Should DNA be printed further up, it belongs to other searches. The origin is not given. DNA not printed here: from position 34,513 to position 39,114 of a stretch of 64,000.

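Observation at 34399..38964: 1433-aa fusion of two BadF/HgdC-type ATPases with 2-hydroxyacyl-CoA-dehydratase-like domains, followed by a ferredoxin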

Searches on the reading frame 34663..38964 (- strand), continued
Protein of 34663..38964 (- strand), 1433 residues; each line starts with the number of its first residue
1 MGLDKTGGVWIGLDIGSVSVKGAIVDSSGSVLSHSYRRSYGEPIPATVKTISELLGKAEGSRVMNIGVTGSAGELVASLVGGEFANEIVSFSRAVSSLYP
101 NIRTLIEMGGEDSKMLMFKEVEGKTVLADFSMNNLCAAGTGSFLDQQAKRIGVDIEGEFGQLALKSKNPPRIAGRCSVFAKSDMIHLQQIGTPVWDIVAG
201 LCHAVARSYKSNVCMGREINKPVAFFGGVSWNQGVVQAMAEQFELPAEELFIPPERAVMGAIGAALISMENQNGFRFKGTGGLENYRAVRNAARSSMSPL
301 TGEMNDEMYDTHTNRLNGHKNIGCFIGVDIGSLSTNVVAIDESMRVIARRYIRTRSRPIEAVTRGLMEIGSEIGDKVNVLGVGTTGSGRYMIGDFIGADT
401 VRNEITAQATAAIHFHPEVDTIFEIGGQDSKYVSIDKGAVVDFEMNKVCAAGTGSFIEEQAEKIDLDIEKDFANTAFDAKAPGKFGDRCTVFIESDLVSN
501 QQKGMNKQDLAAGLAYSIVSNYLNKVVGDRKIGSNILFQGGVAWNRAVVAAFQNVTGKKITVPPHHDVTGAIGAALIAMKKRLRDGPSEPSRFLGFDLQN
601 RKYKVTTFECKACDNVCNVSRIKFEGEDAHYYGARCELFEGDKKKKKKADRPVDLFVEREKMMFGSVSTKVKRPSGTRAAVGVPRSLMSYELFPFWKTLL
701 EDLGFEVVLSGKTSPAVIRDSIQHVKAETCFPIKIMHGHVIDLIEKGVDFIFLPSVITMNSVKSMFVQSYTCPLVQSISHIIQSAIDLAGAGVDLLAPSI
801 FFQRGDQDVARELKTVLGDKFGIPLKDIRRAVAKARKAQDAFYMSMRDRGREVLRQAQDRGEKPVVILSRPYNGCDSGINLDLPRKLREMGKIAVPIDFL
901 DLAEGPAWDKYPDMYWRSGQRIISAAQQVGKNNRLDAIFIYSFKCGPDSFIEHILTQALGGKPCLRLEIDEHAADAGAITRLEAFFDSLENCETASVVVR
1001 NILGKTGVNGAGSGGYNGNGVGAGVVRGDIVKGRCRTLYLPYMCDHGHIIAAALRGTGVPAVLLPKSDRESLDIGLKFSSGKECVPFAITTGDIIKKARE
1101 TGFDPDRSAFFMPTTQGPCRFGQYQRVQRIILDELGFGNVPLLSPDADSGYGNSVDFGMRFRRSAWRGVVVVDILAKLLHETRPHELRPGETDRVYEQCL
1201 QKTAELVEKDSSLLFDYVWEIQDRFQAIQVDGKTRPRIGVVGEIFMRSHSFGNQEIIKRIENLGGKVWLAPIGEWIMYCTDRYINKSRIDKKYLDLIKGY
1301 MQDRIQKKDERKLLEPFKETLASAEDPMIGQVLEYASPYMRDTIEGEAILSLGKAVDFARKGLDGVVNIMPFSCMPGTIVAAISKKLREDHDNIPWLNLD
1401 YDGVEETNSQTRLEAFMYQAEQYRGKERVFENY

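Call 20: list_cluster_members(proteins=[P0001, P0003, P0091, P0069, P0035, P0053, P0083, P0086, P0098, P0049])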
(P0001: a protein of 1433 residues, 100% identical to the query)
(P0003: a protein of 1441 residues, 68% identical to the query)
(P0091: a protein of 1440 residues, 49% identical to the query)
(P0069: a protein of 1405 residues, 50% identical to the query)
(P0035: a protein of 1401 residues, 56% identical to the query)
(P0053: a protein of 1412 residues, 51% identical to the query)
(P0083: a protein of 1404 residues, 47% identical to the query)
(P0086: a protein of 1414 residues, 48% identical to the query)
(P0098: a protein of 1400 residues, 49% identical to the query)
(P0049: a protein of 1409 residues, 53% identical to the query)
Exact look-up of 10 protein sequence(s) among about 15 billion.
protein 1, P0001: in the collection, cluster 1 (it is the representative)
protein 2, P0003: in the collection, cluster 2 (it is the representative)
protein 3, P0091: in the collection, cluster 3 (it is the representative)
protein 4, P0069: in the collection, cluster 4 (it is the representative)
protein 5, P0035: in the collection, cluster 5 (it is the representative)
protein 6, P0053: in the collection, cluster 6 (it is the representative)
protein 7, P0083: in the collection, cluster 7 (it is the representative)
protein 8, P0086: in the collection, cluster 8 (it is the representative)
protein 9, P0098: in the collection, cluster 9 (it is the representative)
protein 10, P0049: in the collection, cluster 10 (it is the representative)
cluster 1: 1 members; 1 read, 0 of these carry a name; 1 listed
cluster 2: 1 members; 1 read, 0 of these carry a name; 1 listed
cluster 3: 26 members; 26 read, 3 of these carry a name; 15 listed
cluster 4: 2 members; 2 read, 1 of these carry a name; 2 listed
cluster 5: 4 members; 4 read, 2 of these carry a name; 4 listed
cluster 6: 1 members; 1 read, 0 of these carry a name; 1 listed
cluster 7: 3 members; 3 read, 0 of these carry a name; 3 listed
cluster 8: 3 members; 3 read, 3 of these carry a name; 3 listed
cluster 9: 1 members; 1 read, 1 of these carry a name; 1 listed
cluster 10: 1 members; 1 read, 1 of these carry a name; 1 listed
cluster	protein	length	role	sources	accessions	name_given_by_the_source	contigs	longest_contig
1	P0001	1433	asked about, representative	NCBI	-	-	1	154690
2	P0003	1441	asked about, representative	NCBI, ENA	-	-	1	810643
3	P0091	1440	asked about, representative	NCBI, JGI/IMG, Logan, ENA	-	-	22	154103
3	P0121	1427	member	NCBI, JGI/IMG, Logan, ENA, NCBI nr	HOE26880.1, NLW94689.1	MAG TPA: acyl-CoA dehydratase activase [bacterium] | CoA activase [Chlamydiota bacterium]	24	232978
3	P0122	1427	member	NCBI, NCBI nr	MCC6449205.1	MAG: CoA activase [Candidatus Aureabacteria bacterium] | CoA activase [Candidatus Auribacterota bacterium]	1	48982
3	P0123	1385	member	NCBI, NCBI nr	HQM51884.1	MAG TPA: acyl-CoA dehydratase activase, partial [bacterium] | acyl-CoA dehydratase activase [bacterium]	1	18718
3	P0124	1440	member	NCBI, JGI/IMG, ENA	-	-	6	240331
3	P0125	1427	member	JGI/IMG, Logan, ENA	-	-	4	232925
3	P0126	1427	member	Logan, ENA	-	-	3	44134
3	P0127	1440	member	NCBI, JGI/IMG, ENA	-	-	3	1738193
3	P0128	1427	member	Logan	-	-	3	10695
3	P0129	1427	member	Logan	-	-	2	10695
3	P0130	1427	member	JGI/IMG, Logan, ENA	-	-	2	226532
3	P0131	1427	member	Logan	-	-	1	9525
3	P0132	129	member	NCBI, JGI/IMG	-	-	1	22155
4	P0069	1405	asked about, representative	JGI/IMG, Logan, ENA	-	predicted CoA-substrate-specific enzyme activase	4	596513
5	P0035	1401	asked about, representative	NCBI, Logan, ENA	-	-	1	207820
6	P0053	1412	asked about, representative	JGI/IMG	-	-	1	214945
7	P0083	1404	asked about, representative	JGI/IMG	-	-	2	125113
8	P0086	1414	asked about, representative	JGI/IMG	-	predicted CoA-substrate-specific enzyme activase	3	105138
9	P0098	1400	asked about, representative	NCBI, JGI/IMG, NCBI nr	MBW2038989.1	MAG: CoA activase [Deltaproteobacteria bacterium] | CoA activase [Deltaproteobacteria bacterium]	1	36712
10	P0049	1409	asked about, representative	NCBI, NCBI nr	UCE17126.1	MAG: CoA activase [Gemmatimonadota bacterium]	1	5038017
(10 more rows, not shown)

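Call 22: find_related_loci(query=A1, collection=genome_contigs, flank=8000)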
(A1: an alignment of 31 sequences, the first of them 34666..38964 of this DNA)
Query A1 (1433 aa) in genome_contigs; peptide patterns used: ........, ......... (x = any residue, [..] = any of these).
600 stretches matched a pattern (row limit reached: there are more); 598 encode a relative of the query (tblastn E <= 1e-3); the best 80 are kept; 80 distinct loci.
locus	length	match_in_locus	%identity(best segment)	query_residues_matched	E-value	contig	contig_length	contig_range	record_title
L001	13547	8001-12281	49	1-1433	0e+0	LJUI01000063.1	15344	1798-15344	MAG: candidate division TA06 bacterium SM23_40 WORSMTZ_10106, whole genome shotgun sequence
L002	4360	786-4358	57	9-1228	0e+0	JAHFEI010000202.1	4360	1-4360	MAG: Nitrospinales bacterium isolate nzgw265 NODE_75016_length_4361_cov_2.554009, whole genome shotgun sequence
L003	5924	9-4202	48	10-1424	0e+0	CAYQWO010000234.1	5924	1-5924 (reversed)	MAG TPA_asm: uncultured Syntrophaceae bacterium isolate SRP231805_co1_105 genome assembly, contig: NODE_14901_length_592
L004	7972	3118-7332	48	5-1433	0e+0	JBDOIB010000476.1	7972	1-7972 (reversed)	MAG: Thermodesulfobacteriota bacterium isolate TC202112_Ori_Bins020 k147_517047, whole genome shotgun sequence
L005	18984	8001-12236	47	2-1426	0e+0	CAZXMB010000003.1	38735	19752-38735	MAG TPA_asm: uncultured Syntrophaceae bacterium isolate SRP098346_co1_431 genome assembly, contig: NODE_611_length_38735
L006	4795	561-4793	47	1-1419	0e+0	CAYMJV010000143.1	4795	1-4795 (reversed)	MAG TPA_asm: uncultured Syntrophaceae bacterium isolate binchicken_co378_81 genome assembly, contig: NODE_14693_length_4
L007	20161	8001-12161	46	10-1422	0e+0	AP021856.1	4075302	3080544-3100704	Candidatus Brocadia pituitae DNA, complete genome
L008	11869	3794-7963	48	10-1424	0e+0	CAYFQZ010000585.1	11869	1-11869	MAG TPA_asm: uncultured Ignavibacteria bacterium isolate ERP108616_co1_151 genome assembly, contig: k119_566404, whole g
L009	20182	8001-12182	47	5-1424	0e+0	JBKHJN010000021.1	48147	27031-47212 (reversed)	MAG: Desulfobacteraceae bacterium isolate D4M11_8 NODE_247_length_48147_cov_22.644910, whole genome shotgun sequence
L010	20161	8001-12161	46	9-1422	0e+0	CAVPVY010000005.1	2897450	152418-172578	MAG: uncultured Planctomycetota bacterium isolate MFD09964.bin.1.59 genome assembly, contig: contig_4244, whole genome s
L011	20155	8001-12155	46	10-1428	0e+0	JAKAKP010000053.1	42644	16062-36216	MAG: Deltaproteobacteria bacterium isolate WY4.bin79 NODE_1001_length_42644_cov_2.217019, whole genome shotgun sequence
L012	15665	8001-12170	46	7-1423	0e+0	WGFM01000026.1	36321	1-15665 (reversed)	MAG: Deltaproteobacteria bacterium isolate S146_84 k151_672418, whole genome shotgun sequence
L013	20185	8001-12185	47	8-1426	0e+0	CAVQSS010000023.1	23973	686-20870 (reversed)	MAG: uncultured delta proteobacterium isolate MFD00032.bin.2.149 genome assembly, contig: contig_57231, whole genome sho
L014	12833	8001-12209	47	1-1422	0e+0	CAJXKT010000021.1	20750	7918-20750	TPA_asm: uncultured bacterium isolate SRR1509794_bin.7_MetaBAT_v2.12.1_MAG genome assembly, contig: NODE_39_length_20750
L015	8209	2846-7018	46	10-1422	0e+0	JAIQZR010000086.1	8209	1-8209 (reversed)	MAG: Candidatus Scalindua sp. isolate OFTM180 OFTM180_85, whole genome shotgun sequence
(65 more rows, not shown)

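Call 26: find_encoding_contigs(protein=P0003, flank=6000, max_places=2)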
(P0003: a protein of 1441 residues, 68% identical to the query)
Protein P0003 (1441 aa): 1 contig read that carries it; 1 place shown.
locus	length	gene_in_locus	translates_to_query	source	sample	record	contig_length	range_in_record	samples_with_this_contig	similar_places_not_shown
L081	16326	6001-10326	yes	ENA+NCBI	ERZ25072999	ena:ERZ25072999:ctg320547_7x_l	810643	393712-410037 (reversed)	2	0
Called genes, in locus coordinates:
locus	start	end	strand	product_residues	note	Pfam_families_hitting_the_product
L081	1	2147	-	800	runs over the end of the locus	PF00912:Transgly, PF17092:PCB_OB, PF00905:Transpeptidase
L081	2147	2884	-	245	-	PF03167:UDG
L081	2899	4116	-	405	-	PF02441:Flavoprotein, PF04127:DFP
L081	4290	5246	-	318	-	PF04055:Radical_SAM, PF12345:DUF3641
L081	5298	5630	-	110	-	PF02627:CMD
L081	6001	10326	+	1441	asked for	PF01869:BcrAD_BadFG, PF02782:FGGY_C (faint), PF01869:BcrAD_BadFG, PF06050:HGD-D (faint), PF09989:DUF2229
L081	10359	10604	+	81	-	PF00037:Fer4 (weak), PF12838:Fer4_7 (faint), PF13187:Fer4_9 (weak)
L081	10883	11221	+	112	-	PF02643:DUF192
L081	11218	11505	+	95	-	-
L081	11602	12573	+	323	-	PF00005:ABC_tran, PF13304:AAA_21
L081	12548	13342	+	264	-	PF12679:ABC2_membrane_2, PF12730:ABC2_membrane_4 (weak), PF12698:ABC2_membrane_3, PF13346:ABC2_membrane_5 (weak)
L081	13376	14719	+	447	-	PF23357:DUF7088, PF09822:ABC_transp_aux, PF14258:DUF4350 (faint), PF23355:IFT52_GIFT (faint)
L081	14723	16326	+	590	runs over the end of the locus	PF14238:DUF4340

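Call 27: find_encoding_contigs(protein=P0002, flank=6000, max_places=2)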
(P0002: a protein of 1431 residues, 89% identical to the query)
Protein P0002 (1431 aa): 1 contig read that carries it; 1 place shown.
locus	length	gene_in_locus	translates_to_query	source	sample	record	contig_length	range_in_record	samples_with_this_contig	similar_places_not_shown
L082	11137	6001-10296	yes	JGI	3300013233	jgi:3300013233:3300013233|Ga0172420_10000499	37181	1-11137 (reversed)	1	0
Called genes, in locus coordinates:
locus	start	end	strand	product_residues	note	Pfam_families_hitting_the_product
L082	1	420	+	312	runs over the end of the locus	PF03975:CheD, PF00072:Response_reg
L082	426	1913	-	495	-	PF01743:PolyA_pol, PF01966:HD (weak), PF13735:tRNA_NucTran2_2 (weak)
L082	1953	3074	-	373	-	PF07497:Rho_RNA_bind, PF00006:ATP-synt_ab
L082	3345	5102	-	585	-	PF02574:S-methyl_trans, PF02219:MTHFR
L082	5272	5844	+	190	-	PF18306:LDcluster4, PF03641:Lysine_decarbox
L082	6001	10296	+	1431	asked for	PF01869:BcrAD_BadFG, PF02782:FGGY_C (faint), PF01869:BcrAD_BadFG, PF09989:DUF2229, PF06050:HGD-D (faint)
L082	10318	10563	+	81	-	PF00037:Fer4 (weak), PF12797:Fer4_2 (faint), PF12838:Fer4_7 (weak), PF13187:Fer4_9 (weak)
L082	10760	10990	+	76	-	-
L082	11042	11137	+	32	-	?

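Call 28: find_encoding_contigs(protein=P0011, flank=6000, max_places=2)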
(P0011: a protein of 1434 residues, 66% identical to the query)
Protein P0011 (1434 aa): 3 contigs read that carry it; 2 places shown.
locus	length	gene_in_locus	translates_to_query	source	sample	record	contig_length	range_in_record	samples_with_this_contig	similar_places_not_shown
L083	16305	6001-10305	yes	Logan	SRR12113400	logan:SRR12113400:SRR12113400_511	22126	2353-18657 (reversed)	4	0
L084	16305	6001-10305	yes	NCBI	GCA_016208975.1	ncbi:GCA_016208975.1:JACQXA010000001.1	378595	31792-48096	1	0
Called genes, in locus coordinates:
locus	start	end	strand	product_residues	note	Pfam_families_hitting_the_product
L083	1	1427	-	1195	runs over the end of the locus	PF00580:UvrD-helicase, PF13245:AAA_19, PF13538:UvrD_C_2 (faint), PF13361:UvrD_C, PF12705:PDDEXK_1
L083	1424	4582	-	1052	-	PF12705:PDDEXK_1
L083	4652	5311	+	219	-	PF18306:LDcluster4, PF03641:Lysine_decarbox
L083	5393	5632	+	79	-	PF15919:HicB_lk_antitox, PF21748:UPF0150 (weak)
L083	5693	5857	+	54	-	PF07927:HicA_toxin (weak)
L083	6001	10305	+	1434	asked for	PF01869:BcrAD_BadFG, PF06050:HGD-D (faint), PF09989:DUF2229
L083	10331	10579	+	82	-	PF00037:Fer4 (weak), PF13237:Fer4_10 (faint), PF12838:Fer4_7 (weak), PF13187:Fer4_9 (weak), PF13484:Fer4_16 (faint)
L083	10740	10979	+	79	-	-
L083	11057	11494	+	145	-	PF02643:DUF192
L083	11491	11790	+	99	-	-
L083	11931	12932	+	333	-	PF00005:ABC_tran, PF13304:AAA_21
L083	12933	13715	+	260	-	PF01061:ABC2_membrane (weak), PF12679:ABC2_membrane_2, PF12730:ABC2_membrane_4 (weak), PF12698:ABC2_membrane_3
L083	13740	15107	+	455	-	PF23357:DUF7088, PF09822:ABC_transp_aux, PF14258:DUF4350 (faint)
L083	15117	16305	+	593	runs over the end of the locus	PF14238:DUF4340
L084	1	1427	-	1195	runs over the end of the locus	PF00580:UvrD-helicase, PF13245:AAA_19, PF13538:UvrD_C_2 (faint), PF13361:UvrD_C, PF12705:PDDEXK_1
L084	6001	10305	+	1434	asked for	PF01869:BcrAD_BadFG, PF06050:HGD-D (faint), PF09989:DUF2229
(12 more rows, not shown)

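Call 29: find_encoding_contigs(protein=P0024, flank=5000, max_places=1)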
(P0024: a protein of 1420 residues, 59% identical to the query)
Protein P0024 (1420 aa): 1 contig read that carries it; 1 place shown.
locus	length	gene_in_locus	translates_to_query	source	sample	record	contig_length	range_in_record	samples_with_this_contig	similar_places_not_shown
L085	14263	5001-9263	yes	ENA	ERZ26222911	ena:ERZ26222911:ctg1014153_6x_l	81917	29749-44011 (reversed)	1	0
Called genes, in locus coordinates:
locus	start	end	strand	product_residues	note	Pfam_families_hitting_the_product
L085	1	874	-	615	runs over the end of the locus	PF03600:CitMHS, PF02080:TrkA_C, PF00939:Na_sulph_symp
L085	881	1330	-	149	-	-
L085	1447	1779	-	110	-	PF02416:TatA_B_E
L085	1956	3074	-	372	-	PF07497:Rho_RNA_bind, PF00006:ATP-synt_ab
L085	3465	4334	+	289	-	PF02219:MTHFR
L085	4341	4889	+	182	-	PF18306:LDcluster4, PF03641:Lysine_decarbox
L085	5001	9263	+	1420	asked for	PF01869:BcrAD_BadFG, PF09989:DUF2229, PF06050:HGD-D (faint)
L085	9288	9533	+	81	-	PF00037:Fer4 (weak), PF12797:Fer4_2 (faint), PF13237:Fer4_10 (weak), PF12838:Fer4_7 (weak), PF13187:Fer4_9 (weak), PF13484:Fer4_16 (faint)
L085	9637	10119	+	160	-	PF02643:DUF192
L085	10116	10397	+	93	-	-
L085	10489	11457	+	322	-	PF00005:ABC_tran, PF13304:AAA_21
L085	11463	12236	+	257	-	PF12679:ABC2_membrane_2, PF12698:ABC2_membrane_3, PF13346:ABC2_membrane_5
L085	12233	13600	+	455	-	PF23357:DUF7088, PF09822:ABC_transp_aux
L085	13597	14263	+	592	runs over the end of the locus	PF14238:DUF4340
